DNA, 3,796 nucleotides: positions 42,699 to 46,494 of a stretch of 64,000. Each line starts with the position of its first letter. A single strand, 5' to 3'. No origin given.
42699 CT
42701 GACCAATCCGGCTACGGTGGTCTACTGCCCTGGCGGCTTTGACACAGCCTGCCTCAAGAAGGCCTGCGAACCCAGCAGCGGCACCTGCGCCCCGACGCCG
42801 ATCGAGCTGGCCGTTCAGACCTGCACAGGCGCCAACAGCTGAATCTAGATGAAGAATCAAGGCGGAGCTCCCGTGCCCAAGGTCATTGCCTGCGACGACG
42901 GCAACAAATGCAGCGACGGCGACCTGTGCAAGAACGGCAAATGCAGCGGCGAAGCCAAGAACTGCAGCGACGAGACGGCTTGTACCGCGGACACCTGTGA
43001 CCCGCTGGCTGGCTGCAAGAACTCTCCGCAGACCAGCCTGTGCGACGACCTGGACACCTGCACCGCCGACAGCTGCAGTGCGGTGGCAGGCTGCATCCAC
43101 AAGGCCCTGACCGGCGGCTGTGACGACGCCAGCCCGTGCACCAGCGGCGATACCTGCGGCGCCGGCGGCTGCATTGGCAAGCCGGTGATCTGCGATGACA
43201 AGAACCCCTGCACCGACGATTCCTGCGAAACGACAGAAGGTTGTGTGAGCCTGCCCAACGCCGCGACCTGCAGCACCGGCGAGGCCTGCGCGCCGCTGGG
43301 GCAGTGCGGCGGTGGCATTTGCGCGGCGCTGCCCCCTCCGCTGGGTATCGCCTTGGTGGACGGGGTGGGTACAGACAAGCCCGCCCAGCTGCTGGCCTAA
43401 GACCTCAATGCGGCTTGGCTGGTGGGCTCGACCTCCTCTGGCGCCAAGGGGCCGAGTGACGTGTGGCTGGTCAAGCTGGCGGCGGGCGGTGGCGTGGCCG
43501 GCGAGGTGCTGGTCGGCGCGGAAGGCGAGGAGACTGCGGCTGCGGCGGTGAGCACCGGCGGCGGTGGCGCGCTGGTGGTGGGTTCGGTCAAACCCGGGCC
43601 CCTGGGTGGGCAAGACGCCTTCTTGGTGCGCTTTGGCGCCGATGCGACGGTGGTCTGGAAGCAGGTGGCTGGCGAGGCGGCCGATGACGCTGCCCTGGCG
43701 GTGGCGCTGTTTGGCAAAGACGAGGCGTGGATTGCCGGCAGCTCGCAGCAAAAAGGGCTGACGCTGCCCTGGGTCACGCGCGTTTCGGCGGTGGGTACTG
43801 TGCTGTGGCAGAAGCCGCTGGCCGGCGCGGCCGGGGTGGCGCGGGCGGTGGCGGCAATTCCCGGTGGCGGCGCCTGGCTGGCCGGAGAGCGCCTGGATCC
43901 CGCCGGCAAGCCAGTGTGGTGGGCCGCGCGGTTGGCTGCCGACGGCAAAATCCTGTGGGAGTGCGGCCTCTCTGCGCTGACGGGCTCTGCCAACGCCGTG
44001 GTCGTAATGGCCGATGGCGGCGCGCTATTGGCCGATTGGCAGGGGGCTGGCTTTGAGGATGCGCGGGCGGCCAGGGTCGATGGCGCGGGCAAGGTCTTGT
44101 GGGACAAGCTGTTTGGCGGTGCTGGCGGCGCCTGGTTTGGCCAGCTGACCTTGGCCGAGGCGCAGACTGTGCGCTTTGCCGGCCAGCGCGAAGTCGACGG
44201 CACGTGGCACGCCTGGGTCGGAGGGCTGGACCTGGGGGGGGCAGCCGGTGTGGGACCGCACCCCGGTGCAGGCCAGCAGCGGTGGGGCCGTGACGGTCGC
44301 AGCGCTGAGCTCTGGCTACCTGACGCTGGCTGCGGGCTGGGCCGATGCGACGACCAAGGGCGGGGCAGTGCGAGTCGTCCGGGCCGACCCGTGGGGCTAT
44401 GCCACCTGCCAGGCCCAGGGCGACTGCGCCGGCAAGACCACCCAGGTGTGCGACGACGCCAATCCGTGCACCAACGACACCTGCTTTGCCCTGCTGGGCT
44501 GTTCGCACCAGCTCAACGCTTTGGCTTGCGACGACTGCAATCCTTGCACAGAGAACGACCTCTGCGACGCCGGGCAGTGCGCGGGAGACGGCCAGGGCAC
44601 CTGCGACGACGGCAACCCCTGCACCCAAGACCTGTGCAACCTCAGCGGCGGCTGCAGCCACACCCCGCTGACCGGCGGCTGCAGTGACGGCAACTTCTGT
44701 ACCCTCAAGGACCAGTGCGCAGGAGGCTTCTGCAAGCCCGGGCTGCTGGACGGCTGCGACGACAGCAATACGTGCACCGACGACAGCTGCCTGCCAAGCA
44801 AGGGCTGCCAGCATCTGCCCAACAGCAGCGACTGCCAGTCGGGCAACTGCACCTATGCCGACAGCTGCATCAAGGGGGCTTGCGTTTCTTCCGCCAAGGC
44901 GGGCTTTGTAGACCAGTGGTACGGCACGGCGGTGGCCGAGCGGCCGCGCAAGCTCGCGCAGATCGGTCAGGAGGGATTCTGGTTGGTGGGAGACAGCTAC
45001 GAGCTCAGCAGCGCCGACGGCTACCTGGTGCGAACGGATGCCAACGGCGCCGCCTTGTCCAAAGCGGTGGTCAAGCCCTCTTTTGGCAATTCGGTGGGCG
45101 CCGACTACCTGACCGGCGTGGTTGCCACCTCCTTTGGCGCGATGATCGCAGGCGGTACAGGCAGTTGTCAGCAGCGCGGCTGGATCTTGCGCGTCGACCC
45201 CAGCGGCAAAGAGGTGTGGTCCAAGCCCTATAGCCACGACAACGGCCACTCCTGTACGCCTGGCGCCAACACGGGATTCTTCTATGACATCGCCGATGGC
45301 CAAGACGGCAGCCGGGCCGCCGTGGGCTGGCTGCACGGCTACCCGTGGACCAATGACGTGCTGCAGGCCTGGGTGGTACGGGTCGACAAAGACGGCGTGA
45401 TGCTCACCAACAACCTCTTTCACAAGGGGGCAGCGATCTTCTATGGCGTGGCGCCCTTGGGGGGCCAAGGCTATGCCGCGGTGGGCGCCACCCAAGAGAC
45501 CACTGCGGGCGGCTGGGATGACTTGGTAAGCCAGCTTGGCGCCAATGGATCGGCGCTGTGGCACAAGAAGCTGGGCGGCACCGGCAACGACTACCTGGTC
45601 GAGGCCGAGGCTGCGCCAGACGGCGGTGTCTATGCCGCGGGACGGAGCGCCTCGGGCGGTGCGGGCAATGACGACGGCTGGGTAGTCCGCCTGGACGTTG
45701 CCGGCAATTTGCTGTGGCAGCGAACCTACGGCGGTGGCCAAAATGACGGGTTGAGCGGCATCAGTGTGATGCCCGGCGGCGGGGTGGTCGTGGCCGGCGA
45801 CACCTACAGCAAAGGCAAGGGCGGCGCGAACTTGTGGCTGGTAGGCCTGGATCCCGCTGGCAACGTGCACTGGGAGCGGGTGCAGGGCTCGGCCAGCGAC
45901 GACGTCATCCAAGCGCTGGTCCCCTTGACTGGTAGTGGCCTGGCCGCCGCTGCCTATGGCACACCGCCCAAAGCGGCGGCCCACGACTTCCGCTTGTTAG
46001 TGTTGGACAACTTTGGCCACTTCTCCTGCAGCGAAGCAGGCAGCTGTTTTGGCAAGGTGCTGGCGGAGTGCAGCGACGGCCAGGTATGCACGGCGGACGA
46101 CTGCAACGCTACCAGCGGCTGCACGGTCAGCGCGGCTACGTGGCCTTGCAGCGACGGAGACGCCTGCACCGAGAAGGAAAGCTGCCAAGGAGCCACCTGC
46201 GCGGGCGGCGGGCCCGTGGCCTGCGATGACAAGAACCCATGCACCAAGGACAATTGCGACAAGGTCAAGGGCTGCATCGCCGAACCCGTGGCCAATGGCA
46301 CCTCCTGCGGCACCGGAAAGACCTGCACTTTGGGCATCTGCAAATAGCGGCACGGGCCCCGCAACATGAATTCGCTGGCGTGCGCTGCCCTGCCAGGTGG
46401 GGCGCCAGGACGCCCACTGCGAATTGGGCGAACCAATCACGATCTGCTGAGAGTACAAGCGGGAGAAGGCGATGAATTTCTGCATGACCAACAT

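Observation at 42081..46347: A 4.3-kb giant repeat-lipoprotein gene broken by three in-frame stop sites and a +1 frameshift in a G8 homopolymer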

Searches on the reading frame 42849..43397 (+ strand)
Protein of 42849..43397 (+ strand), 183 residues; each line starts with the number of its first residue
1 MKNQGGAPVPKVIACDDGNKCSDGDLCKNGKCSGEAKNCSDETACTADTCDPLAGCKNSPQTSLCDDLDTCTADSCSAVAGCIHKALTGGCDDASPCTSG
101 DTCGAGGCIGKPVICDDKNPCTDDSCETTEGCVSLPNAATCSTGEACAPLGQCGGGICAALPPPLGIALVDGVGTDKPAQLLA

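Call 6: search_protein_families(library=pfam, proteins=[window:42849-43397:+], max_evalue=0.01)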
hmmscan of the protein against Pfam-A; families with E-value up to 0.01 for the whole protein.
window:42849-43397:+ (183 aa): 1 family
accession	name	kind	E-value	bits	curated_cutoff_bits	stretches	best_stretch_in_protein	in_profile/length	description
PF00526.23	Dicty_CTDC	-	8.5e-14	51.5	27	3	65-85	2-22/24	Dictyostelium (slime mold) repeat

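Call 41: search_protein_families(library=ncbifam, proteins=[window:42849-43397:+], max_evalue=0.01)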
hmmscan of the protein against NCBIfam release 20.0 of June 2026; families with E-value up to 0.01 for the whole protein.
window:42849-43397:+ (183 aa): 0 families

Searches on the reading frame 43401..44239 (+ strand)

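Call 6: search_protein_families(library=pfam, proteins=[window:43401-44239:+], max_evalue=0.01)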
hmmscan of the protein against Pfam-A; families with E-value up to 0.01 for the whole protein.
window:43401-44239:+ (279 aa): 0 families

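Call 36: find_homologous_proteins(query=window:43401-44239:+, max_evalue=1e-10)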
Query window:43401-44239:+ (279 aa): 1 proteins with E <= 1e-10 among 8000 candidates.
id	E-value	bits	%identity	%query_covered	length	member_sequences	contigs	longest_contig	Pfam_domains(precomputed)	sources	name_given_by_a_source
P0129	3.4e-14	71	26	78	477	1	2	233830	PF06739.18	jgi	jgi:Beta-propeller repeat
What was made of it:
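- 43401..44240 (+): Fragment 4: first propeller-like repeat region, with no signal peptide of its own. Its only database hit is a protein carrying Pfam SBBP 'Beta-propeller repeat' (call 36).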

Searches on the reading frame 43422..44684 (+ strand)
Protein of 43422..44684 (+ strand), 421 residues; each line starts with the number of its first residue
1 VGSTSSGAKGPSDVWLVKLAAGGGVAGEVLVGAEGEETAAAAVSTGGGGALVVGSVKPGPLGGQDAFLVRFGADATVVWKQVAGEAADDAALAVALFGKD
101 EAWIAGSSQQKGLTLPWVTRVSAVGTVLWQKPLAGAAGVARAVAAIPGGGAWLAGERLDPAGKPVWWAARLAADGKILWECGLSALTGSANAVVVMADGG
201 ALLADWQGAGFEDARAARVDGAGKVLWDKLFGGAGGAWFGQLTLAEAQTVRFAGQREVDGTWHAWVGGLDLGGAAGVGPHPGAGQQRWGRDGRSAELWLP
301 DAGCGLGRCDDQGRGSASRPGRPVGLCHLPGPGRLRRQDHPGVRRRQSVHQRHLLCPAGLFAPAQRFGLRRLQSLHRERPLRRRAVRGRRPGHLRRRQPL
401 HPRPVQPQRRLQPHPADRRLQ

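Call 24: list_cluster_members(proteins=[P0002, window:43422-44684:+, L001:5222-8143:+, window:42081-42266:+, L001:4148-4639:+, L001:4673-5197:+, window:46472-48217:+, L001:9991-11004:+, window:38437-41727:+, L001:11849-13474:-])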
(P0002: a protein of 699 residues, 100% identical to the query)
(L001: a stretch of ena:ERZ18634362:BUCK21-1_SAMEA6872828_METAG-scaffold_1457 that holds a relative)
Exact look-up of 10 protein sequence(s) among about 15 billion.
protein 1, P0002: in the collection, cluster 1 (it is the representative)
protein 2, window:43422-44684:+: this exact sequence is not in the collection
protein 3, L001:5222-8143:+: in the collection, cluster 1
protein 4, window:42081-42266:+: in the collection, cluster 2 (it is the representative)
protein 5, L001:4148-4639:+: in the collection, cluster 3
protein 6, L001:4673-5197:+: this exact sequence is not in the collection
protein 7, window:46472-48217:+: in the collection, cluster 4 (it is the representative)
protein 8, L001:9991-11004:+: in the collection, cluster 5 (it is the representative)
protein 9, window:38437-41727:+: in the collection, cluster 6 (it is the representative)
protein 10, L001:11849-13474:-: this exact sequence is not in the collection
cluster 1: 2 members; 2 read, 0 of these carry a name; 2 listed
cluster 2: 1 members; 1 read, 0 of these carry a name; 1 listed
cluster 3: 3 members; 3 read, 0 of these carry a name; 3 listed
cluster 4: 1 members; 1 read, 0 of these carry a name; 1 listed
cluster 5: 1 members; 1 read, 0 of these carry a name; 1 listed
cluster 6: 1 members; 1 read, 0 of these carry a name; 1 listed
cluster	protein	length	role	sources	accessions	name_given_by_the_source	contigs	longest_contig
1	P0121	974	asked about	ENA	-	-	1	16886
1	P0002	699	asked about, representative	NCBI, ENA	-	-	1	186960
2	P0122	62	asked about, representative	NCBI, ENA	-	-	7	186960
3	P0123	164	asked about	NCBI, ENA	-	-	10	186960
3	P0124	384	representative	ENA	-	-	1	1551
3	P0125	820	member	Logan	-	-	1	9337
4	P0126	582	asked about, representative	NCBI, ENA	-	-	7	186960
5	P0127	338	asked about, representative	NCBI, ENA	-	-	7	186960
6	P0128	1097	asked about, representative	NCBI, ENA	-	-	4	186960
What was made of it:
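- The 62-aa and 164-aa stop-delimited ORFs are on 7 and 10 contigs (call 24).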

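Call 41: search_protein_families(library=ncbifam, proteins=[P0121, P0125], max_evalue=0.01)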
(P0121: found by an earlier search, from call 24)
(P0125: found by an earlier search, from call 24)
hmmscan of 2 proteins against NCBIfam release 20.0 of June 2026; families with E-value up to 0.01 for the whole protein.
P0121 (974 aa): 1 family
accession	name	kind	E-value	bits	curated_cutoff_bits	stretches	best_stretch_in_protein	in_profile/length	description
NF047494.1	Lepto_SBBP_lipo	equivalog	1.1e-06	27.7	400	1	696-803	158-268/466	SBBP repeat beta-propeller lipoprotein, LipL53 family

P0125 (820 aa): 0 families

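Call 42: search_protein_families(library=pfam, proteins=[P0121, P0125], max_evalue=5)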
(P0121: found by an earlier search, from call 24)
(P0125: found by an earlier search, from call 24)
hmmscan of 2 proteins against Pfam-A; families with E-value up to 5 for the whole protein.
P0121 (974 aa): 1 family
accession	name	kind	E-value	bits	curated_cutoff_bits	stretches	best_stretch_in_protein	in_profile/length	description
PF00526.23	Dicty_CTDC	-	2e-22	79.1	27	5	393-415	1-23/24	Dictyostelium (slime mold) repeat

P0125 (820 aa): 1 family
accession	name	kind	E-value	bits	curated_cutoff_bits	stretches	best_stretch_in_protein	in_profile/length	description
PF00526.23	Dicty_CTDC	-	2.5e-13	50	27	4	711-733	2-24/24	Dictyostelium (slime mold) repeat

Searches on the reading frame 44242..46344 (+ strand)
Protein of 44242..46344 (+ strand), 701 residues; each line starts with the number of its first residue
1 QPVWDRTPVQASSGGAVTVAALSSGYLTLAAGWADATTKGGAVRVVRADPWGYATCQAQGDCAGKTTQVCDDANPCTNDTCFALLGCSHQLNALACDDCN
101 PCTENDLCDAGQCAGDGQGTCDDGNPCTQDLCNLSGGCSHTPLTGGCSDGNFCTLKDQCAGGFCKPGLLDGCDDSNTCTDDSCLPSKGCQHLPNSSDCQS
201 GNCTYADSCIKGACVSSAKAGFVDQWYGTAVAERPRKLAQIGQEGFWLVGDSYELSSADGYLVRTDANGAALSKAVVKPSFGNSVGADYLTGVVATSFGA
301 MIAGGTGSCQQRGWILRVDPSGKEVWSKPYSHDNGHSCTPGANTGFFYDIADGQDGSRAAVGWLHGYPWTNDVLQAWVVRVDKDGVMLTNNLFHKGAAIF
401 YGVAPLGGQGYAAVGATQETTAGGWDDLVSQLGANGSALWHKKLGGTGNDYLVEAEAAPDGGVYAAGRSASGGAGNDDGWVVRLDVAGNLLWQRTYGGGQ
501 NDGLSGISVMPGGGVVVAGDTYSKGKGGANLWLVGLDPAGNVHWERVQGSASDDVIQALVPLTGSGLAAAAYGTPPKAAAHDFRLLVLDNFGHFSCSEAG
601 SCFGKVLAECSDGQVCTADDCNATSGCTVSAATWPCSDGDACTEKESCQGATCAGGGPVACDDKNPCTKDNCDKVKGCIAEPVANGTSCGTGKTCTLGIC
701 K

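Call 6: search_protein_families(library=pfam, proteins=[window:44242-46344:+], max_evalue=0.01)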
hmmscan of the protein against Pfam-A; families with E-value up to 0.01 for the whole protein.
window:44242-46344:+ (701 aa): 1 family
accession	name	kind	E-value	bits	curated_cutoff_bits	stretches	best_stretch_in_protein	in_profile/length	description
PF00526.23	Dicty_CTDC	-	7.4e-24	83.6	27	4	120-142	1-23/24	Dictyostelium (slime mold) repeat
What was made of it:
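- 44242..46347 (+): Fragment 5: Cys repeats, a second beta-propeller (44899-45990) and C-terminal Cys repeats. It includes the Gly-to-Cys change in CDDGNPC at 44536-44538. Pfam Dicty_CTDC 83.6 bits (call 6).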

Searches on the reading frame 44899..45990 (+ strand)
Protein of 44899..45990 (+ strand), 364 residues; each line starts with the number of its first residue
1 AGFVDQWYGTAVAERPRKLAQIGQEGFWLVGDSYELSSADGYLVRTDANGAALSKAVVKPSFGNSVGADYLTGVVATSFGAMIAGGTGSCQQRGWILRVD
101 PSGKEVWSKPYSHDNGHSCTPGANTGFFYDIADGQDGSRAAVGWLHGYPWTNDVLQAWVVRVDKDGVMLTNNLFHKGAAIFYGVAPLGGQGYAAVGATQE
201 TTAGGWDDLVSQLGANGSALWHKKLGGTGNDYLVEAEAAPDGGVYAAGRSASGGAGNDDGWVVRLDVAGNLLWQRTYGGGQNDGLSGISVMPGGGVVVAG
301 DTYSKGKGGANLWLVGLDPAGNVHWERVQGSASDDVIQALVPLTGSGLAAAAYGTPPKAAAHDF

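Call 29: find_related_loci(query=window:44899-45990:+, collection=genome_contigs, flank=10000)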
Query window:44899-45990:+ (364 aa) in genome_contigs; peptide patterns used: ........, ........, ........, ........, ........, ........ (x = any residue, [..] = any of these).
67 stretches matched a pattern; 6 encode a relative of the query (tblastn E <= 1e-3); 6 distinct loci.
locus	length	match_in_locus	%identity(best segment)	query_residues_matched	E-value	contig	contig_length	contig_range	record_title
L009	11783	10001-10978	39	8-340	3e-28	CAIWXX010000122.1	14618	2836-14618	MAG: uncultured Acidobacteria bacterium isolate AlinenSediments_bin-3382 genome assembly, contig: bin-3382:122/183, whol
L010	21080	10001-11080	33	8-363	2e-20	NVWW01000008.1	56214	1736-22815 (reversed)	MAG: Flavobacteriales bacterium isolate NORP27 Contig_source1383C_1362, whole genome shotgun sequence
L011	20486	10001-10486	41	181-351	5e-20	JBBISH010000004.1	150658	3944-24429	MAG: Myxococcales bacterium isolate STS170223_bin_369 NODE_72_length_150658_cov_2.02993, whole genome shotgun sequence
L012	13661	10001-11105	29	40-353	1e-17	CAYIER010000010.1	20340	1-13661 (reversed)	MAG TPA_asm: uncultured archaeon isolate ERP119705_co19_171 genome assembly, contig: NODE_2131_length_20340_cov_7.356273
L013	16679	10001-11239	31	8-364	2e-24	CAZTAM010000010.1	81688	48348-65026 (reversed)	MAG TPA_asm: uncultured Nitrospiraceae bacterium isolate SRP323723_co1_34 genome assembly, contig: NODE_261_length_81688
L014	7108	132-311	39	221-276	2e-5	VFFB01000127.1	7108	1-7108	MAG: Candidatus Kapaibacterium sp. isolate ZLKRG46 NODE_12527_length_7108_cov_4.062025, whole genome shotgun sequence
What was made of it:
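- Tried and rejected: The window's own species was not found (call 29).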

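Call 70: predict_structure(alignment_id=A3)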
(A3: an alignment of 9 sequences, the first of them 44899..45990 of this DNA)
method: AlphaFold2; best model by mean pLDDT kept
length: 364 residues; sequences in the alignment: 9
mean_pLDDT: 84.0   pTM: 0.88
mean pLDDT of the five models: 84.0, 83.8, 83.3, 83.1, 83.1
residues with pLDDT >= 90: 184; 70-90: 113; 50-70: 56; < 50: 11
segments of 3 or more residues with pLDDT < 50: 358-364
pLDDT, mean of each block of 10 residues (from residue 1): 63 82 91 71 88 85 68 94 83 86 91 58 75 92 78 79 95 87 93 93 77 93 88 95 95 79 95 90 93 90 83 92 90 84 83 64 38
secondary structure, 60 per line:
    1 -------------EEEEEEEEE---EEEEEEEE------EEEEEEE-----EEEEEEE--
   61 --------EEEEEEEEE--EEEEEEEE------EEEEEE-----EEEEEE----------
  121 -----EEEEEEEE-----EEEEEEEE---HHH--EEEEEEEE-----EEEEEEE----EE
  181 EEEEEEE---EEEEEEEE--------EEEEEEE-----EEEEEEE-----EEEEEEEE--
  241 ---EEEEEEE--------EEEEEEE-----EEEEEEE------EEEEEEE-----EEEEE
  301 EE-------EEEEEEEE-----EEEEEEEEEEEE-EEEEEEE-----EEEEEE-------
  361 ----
elements in order: E14-22 E26-33 E40-46 E52-58 E69-77 E80-87 E94-99 E105-110 E126-133 E139-146 E155-162 E168-174 E179-187 E191-198 E207-213 E219-225 E231-238 E244-250 E259-265 E271-277 E284-290 E296-302 E310-317 E323-334 E336-342 E348-353
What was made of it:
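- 44242..46347 (+): AlphaFold model with pLDDT 84 and pTM 0.88 (call 70).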

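Call 72: fold_search(model_id=the predicted structure, library=pdb)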
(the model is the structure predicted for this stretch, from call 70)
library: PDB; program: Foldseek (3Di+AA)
matches with E <= 10: 541; with E <= 0.001: 153
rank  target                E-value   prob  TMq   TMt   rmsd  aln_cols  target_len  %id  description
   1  7roo                  1.1e-19  1.00  0.82  0.48   2.9       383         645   20  Crystal structure of Friedel-Crafts alkylating enzyme CylK from Cylindospermum licheniforme with bromide (released 2022-03-23)
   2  7fh8                  1.4e-19  1.00  0.81  0.46   3.4       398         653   19  Friedel-Crafts alkylation enzyme CylK mutant H391A (released 2022-02-16)
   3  7fh6                  1.8e-19  1.00  0.82  0.47   3.1       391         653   20  Friedel-Crafts alkylation enzyme CylK (released 2022-02-16)
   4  7fh7                  2.3e-19  1.00  0.79  0.45   3.8       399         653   19  Friedel-Crafts alkylation enzyme CylK mutant Y37F (released 2022-02-16)
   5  7ron                  1.1e-18  1.00  0.81  0.48   3.0       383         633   20  Crystal structure of the Friedel-Crafts alkylating enzyme CylK from Cylindospermum licheniforme (released 2022-03-23)
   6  7seu_D                4.7e-07  1.00  0.63  0.72   6.2       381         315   10  Crystal structure of E coli contaminant protein YncE co-purified with a plant protein (released 2022-04-20)
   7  4zoy                  4.7e-07  1.00  0.49  0.45   7.9       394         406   13  Crystal structure of the Chaetomium thermophilum Sqt1 (released 2015-07-01)
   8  4zn4_A                4.7e-07  1.00  0.48  0.44   6.3       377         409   14  Crystal structure of Sqt1 from Chaetomium thermophilum solved by MR (released 2015-07-01)
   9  3azp_A                4.9e-07  1.00  0.56  0.34   7.5       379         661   18  Crystal structure of puromycin hydrolase S511A mutant (released 2011-07-27)
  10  3vgz_A                7.6e-07  1.00  0.66  0.73   4.4       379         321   13  Crystal structure of E. coli YncE (released 2011-11-16)
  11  3azo_A                8.8e-07  1.00  0.55  0.33   8.1       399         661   17  Crystal structure of puromycin hydrolase (released 2011-07-27)
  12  7nyq_B                9.2e-07  1.00  0.44  0.55   7.6       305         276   13  Crystal structure of the Mei-P26 NHL domain (released 2022-05-04)
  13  8shj_B                1.6e-06  1.00  0.50  0.54  10.2       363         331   10  Crystal structure of the WD-repeat domain of human WDR91 in complex with MR45279 (released 2023-07-05)
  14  8bmz_B                4.5e-06  1.00  0.44  0.48   5.4       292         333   13  Bacteroides thetaiotaomicron surface lipoprotein BT1954 bound to adenosylcobalamin (released 2023-08-16)
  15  8gy2_A                6.1e-06  1.00  0.50  0.28   9.3       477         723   13  Cryo-EM Structure of Membrane-Bound Alcohol Dehydrogenase from Gluconobacter oxydans (released 2023-08-02)
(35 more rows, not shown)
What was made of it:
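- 44242..46347 (+): Foldseek best match is the CylK beta-propeller, E 1e-19, TMq 0.82 (call 72).
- On SBBP beta-propeller lipoproteins (NF047494 / PF06739): The fold-level resemblance is supported (calls 70, 72).
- Closest known: SBBP-type beta-propeller proteins: Pfam PF06739, NCBIfam NF047494. Same: The second propeller model superposes on the CylK propeller (E 1e-19, TMq 0.82; call 72).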
